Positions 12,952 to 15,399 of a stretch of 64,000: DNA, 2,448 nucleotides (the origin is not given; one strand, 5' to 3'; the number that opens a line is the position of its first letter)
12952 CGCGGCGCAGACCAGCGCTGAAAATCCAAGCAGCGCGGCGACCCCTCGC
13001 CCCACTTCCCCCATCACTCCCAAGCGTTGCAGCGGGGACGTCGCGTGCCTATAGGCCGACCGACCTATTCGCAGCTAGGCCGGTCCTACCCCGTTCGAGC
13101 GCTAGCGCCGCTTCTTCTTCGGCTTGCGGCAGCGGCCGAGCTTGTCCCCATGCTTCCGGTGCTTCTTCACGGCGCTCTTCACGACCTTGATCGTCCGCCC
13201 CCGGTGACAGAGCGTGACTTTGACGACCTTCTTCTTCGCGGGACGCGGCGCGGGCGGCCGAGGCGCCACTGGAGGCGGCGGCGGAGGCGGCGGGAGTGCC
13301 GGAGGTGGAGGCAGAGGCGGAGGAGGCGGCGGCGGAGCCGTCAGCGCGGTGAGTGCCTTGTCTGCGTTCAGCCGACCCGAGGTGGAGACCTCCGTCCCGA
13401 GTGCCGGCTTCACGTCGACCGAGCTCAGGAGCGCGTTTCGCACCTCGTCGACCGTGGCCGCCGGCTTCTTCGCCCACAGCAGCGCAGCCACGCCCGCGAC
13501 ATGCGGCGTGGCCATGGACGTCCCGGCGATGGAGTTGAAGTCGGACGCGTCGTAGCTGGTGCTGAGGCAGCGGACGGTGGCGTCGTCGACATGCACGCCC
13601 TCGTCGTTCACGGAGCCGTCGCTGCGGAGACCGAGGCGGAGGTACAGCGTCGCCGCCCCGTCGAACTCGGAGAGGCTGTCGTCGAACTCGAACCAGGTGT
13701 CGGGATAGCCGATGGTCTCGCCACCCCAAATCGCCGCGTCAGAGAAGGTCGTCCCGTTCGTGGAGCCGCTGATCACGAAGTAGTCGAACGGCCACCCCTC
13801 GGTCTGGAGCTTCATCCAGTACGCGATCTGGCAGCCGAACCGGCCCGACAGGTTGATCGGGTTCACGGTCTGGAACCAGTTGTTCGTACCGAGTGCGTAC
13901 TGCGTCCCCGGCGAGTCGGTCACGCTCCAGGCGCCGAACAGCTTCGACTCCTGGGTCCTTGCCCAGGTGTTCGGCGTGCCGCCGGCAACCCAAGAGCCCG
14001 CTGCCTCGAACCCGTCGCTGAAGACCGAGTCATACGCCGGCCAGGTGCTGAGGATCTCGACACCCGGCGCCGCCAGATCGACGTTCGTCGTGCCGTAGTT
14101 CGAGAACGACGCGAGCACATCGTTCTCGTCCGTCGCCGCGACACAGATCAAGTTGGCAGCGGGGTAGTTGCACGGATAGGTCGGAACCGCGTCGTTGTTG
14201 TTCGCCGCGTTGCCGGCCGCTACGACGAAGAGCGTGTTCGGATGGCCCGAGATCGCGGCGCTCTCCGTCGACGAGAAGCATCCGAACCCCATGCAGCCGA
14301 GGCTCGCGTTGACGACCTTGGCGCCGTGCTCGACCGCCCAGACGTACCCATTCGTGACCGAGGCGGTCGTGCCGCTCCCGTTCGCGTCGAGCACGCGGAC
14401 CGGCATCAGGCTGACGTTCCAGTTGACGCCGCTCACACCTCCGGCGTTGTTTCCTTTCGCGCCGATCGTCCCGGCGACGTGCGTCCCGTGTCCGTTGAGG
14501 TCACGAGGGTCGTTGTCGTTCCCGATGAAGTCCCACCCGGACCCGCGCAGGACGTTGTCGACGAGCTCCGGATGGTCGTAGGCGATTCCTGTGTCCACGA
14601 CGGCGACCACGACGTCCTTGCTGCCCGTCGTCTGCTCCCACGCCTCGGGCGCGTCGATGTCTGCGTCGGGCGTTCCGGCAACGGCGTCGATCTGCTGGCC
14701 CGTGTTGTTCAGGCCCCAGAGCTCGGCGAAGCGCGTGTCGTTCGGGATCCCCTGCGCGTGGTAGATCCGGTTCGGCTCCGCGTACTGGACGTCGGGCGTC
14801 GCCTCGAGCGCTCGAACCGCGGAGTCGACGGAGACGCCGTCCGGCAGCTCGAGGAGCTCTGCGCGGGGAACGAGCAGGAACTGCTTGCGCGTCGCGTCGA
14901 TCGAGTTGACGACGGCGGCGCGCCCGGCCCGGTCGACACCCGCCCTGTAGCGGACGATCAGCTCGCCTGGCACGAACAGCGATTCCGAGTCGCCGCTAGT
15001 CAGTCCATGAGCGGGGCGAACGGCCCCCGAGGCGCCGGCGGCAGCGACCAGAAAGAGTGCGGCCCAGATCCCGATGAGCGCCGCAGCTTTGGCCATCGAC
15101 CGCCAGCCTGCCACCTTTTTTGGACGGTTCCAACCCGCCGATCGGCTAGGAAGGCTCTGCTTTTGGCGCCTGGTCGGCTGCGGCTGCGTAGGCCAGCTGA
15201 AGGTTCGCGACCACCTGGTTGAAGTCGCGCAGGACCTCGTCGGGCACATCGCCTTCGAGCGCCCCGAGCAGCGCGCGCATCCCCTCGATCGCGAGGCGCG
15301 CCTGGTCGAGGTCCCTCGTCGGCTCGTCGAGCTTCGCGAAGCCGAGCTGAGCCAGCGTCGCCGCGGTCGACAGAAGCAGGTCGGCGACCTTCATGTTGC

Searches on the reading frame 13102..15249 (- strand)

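Call 95: search_protein_families(library=pfam, proteins=[window:13102-15249:-], max_evalue=0.00001)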
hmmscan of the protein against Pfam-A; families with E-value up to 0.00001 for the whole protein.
window:13102-15249:- (715 aa): 2 families
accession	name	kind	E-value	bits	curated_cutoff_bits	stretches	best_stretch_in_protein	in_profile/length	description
PF00082.27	Peptidase_S8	-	3.1e-53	181.4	21.8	2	211-402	2-212/288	Subtilase family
PF22148.1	Fervidolysin_NPro-like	-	1.8e-15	57.5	21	1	86-160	9-81/81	Fervidolysin N-terminal prodomain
